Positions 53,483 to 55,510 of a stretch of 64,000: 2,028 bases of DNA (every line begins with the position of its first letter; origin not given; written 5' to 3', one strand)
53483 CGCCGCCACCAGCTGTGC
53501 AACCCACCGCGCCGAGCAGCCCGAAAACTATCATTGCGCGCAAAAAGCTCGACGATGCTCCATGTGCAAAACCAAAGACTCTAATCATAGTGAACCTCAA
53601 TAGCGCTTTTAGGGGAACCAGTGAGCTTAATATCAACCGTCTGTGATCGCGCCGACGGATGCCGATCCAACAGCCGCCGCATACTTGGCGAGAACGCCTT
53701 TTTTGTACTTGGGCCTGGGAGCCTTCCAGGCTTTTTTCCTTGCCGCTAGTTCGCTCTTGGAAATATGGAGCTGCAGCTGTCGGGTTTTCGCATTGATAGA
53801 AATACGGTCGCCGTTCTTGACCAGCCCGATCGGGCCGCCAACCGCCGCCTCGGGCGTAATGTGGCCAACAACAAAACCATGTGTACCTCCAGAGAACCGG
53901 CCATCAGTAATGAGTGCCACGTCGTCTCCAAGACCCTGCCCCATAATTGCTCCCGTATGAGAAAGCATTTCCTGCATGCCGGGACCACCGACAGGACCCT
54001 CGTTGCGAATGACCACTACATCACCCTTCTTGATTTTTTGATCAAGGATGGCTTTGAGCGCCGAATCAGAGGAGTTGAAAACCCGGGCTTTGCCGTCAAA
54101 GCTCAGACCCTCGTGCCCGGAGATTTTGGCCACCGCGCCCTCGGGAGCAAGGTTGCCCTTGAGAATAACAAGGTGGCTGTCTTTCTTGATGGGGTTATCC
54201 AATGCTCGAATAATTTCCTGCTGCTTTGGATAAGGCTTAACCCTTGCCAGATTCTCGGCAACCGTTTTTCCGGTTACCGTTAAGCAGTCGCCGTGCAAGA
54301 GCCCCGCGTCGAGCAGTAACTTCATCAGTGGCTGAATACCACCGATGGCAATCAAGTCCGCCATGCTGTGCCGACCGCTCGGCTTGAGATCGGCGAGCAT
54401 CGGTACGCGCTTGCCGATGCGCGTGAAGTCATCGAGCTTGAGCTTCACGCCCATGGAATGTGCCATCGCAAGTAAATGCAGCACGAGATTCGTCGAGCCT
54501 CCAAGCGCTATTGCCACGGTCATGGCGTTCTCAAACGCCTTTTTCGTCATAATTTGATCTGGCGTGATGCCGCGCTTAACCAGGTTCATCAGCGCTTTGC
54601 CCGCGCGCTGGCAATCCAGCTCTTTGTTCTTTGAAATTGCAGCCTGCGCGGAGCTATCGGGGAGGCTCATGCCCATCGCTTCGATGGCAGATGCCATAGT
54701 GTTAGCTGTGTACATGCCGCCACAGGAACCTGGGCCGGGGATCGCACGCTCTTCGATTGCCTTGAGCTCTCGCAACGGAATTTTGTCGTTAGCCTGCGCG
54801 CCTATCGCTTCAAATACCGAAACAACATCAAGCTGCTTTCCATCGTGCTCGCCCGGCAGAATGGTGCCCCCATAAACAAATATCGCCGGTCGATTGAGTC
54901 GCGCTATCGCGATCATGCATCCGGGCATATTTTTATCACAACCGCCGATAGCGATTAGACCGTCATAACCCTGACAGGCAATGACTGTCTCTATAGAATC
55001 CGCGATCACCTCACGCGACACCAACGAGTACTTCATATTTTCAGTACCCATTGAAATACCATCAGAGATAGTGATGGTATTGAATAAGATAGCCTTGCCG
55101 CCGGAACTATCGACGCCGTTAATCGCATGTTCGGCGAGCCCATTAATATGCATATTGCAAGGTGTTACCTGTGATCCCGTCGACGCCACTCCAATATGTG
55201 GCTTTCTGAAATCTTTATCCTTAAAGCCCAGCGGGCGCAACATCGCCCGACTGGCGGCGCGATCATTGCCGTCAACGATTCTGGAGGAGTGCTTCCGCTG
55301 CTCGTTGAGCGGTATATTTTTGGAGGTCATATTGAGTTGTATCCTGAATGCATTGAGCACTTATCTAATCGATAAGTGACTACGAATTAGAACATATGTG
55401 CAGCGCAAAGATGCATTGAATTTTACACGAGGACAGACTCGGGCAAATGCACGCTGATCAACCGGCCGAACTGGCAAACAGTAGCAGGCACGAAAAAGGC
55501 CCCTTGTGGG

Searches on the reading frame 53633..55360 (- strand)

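Call 70: search_protein_families(library=pfam, proteins=[window:53633-55360:-], max_evalue=1e-8)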
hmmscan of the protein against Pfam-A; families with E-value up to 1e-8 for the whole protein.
window:53633-55360:- (575 aa): 2 families
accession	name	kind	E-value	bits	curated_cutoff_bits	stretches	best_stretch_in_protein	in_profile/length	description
PF00920.27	ILVD_EDD_N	-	1.4e-125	419.1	27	1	53-370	1-316/316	Dihydroxy-acid/6-phosphogluconate dehydratase N-terminal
PF24877.1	ILV_EDD_C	-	3e-76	255.5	27.7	1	382-571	1-191/191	Dihydroxy-acid/6-phosphogluconate dehydratase C-terminal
